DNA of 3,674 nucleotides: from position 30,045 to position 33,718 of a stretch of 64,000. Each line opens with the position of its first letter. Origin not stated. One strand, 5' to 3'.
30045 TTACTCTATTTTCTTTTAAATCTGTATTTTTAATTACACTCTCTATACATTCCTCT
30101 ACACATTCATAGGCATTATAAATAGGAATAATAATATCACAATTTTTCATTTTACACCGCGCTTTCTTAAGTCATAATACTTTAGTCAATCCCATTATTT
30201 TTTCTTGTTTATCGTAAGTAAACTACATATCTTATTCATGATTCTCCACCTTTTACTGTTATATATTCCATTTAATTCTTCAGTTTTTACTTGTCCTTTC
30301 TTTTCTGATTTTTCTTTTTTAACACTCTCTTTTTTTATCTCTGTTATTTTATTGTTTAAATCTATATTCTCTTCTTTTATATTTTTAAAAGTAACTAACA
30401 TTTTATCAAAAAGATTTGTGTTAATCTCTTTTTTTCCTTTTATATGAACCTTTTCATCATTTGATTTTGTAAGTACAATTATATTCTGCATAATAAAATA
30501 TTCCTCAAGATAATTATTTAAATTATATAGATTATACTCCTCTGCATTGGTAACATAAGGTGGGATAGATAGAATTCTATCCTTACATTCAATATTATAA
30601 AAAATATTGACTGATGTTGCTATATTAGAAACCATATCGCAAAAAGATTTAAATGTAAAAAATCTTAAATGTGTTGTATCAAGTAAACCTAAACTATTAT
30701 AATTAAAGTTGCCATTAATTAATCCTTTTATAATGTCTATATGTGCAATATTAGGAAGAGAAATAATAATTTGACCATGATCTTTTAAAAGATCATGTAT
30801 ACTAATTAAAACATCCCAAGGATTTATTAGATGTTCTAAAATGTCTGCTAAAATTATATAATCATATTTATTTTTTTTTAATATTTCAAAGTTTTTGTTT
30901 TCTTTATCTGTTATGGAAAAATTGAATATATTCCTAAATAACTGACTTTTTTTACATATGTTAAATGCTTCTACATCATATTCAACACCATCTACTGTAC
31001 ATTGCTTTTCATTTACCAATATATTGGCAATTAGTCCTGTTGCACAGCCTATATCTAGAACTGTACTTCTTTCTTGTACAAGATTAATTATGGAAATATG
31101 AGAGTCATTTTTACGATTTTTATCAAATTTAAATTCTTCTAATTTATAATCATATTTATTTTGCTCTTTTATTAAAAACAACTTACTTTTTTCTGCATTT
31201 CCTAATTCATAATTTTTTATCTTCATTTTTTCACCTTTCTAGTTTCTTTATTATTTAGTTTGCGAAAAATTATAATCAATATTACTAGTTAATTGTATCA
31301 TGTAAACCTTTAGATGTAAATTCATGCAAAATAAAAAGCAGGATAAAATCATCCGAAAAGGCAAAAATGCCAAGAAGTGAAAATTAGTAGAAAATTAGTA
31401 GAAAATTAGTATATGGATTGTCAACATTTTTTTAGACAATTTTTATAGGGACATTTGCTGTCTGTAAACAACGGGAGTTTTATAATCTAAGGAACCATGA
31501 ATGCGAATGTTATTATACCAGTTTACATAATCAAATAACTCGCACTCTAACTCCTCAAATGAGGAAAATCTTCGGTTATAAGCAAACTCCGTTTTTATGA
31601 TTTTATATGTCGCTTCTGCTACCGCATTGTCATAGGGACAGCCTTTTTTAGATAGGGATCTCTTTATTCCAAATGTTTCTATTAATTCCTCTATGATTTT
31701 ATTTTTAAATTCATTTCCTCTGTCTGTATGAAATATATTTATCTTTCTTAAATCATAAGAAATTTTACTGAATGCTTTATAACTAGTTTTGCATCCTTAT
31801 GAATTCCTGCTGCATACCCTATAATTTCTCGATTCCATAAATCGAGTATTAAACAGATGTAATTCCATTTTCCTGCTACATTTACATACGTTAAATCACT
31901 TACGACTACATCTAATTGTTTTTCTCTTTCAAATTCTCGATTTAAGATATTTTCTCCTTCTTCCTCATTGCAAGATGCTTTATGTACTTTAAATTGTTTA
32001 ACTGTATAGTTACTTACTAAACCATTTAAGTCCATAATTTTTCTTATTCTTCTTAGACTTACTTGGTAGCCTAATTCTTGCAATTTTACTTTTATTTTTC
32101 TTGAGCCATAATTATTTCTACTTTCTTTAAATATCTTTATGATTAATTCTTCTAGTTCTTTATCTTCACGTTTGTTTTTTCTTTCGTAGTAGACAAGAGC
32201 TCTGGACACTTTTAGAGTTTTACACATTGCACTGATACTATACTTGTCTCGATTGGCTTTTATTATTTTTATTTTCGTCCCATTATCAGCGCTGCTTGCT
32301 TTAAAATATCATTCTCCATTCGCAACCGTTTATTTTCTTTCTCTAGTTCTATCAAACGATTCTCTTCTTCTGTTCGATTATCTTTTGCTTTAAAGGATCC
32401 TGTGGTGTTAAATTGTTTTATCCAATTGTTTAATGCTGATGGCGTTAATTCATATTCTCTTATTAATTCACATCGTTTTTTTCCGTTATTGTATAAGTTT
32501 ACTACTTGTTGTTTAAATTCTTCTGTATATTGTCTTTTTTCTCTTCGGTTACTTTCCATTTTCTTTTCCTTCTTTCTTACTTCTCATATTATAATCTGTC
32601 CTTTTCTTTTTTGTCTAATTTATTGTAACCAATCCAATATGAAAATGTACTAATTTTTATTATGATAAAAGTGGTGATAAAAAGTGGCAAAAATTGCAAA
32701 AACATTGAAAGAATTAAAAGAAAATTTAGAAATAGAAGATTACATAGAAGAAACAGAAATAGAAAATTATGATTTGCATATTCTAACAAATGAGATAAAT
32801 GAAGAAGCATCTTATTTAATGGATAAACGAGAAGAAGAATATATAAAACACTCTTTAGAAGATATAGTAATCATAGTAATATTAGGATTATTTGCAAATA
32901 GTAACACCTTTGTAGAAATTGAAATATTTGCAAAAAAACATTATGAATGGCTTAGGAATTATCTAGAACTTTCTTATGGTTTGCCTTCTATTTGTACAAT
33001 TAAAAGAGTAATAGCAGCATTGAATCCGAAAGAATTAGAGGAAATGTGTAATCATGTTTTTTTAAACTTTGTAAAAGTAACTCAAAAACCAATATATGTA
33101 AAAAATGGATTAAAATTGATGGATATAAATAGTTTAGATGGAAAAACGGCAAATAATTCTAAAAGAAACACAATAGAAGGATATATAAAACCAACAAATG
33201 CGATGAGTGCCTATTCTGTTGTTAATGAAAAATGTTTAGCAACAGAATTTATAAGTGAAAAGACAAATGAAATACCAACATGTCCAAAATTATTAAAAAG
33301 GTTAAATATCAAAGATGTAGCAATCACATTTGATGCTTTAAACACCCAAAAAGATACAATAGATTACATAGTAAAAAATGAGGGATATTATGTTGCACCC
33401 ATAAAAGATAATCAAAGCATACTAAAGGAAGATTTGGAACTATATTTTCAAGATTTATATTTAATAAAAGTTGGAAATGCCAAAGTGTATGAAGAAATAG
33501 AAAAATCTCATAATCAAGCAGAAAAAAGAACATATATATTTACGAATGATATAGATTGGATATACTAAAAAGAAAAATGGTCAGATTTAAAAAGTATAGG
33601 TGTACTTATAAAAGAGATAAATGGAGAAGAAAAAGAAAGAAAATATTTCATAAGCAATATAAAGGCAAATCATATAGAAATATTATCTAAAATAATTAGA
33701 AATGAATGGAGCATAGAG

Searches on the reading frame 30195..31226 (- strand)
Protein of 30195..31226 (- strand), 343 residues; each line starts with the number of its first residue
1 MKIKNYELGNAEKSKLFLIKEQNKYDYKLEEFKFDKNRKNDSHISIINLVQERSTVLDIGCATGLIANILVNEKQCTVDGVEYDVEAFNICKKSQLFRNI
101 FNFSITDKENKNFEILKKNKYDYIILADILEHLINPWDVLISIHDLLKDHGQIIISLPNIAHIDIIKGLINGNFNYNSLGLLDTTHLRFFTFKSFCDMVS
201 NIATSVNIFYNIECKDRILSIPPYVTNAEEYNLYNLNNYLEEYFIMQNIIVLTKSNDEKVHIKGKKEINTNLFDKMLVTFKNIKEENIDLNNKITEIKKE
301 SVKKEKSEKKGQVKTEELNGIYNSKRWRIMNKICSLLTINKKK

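Call 53: search_protein_families(library=pfam, proteins=[window:30195-31226:-], max_evalue=0.001)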
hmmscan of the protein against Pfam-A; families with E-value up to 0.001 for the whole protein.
window:30195-31226:- (343 aa): 9 families
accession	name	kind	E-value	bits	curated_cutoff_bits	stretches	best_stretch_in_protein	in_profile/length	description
PF13489.12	Methyltransf_23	-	1.2e-15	58.1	27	1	52-199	22-154/164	Methyltransferase domain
PF07021.18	MetW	-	3.1e-15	56.8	21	1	43-217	4-173/193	Methionine biosynthesis protein MetW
PF08242.18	Methyltransf_12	-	6.3e-12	46.5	30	1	57-152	1-97/98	Methyltransferase domain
PF13847.12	Methyltransf_31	-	5.2e-11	42.9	27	1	54-161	5-114/145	Methyltransferase domain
PF08241.18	Methyltransf_11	-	2e-08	35.2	21.2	1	57-155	1-95/95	Methyltransferase domain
PF13649.12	Methyltransf_25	-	1.9e-07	32.1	27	1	56-151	1-97/97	Methyltransferase domain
PF08003.17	Methyltransf_9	-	5.6e-05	22.7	23.8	0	49-156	113-218/315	Protein of unknown function (DUF1698)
PF05175.20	MTS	-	0.00011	22.3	23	1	49-125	27-103/170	Methyltransferase small domain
PF06325.19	PrmA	-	0.0004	20.4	22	1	48-156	157-259/296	Ribosomal protein L11 methyltransferase (PrmA)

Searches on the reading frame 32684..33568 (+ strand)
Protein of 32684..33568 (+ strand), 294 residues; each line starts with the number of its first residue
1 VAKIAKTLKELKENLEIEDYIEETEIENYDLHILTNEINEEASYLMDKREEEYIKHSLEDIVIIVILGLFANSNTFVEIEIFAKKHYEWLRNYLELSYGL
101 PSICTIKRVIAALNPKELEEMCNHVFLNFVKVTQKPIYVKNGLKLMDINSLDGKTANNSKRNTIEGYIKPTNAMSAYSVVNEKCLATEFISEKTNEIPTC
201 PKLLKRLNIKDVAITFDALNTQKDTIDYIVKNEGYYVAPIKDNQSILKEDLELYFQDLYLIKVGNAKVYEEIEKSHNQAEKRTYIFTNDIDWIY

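Call 53: search_protein_families(library=pfam, proteins=[window:32684-33568:+], max_evalue=0.001)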
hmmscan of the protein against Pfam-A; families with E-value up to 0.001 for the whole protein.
window:32684-33568:+ (294 aa): 2 families
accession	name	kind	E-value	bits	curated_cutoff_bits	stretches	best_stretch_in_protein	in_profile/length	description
PF13808.11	DDE_Tnp_1_assoc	-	2.7e-19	69.5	32.3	1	45-122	7-84/88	DDE_Tnp_1-associated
PF01609.27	DDE_Tnp_1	-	8e-05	22.9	23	1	167-278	32-139/200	Transposase DDE domain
